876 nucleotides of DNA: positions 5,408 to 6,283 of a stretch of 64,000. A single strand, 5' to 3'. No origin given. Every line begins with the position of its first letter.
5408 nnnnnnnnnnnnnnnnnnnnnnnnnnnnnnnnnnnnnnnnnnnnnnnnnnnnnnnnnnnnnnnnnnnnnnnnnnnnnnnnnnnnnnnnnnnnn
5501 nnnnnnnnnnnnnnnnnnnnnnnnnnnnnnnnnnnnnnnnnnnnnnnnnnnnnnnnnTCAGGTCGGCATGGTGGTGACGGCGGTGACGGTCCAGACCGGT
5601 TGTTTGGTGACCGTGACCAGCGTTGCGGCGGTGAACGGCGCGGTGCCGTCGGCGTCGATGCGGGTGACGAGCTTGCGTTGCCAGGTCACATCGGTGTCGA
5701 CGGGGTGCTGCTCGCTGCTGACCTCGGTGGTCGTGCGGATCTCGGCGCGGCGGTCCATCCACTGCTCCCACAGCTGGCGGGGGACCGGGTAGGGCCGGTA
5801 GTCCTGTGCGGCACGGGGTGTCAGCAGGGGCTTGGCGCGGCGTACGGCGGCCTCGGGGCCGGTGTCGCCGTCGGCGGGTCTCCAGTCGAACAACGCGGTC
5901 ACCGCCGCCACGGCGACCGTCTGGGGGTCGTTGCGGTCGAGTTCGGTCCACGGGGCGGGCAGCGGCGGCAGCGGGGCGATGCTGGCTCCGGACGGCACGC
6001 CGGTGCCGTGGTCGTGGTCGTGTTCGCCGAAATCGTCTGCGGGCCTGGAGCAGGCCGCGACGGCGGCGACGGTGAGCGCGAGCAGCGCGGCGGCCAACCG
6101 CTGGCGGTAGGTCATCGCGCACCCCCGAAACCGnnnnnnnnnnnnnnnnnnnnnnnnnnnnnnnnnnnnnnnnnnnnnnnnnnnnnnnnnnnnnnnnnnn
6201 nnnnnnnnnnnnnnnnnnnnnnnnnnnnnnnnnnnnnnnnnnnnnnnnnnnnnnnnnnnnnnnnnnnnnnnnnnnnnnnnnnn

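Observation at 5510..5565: Dispersed 36-55 bp intergenic repeat with conserved hairpin, four copies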

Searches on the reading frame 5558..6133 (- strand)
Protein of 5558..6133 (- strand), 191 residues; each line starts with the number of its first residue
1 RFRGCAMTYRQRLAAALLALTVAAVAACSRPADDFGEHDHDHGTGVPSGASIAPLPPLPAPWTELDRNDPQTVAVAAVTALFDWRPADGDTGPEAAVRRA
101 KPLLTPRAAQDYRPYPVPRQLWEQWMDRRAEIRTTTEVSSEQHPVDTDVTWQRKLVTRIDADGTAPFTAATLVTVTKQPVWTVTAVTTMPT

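Call 37: search_protein_families(library=pfam, max_evalue=0.01, proteins=[window:5558-6133:-])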
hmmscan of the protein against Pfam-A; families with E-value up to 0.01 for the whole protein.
window:5558-6133:- (191 aa): 0 families

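Call 76: search_protein_families(library=ncbifam, max_evalue=0.01, proteins=[window:5558-6133:-])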
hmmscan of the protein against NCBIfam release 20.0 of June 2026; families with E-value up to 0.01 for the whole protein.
window:5558-6133:- (191 aa): 0 families

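Call 112: search_protein_families(library=phrogs, max_evalue=0.001, proteins=[window:5558-6133:-])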
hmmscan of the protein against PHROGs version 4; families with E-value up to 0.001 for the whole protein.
window:5558-6133:- (191 aa): 0 families
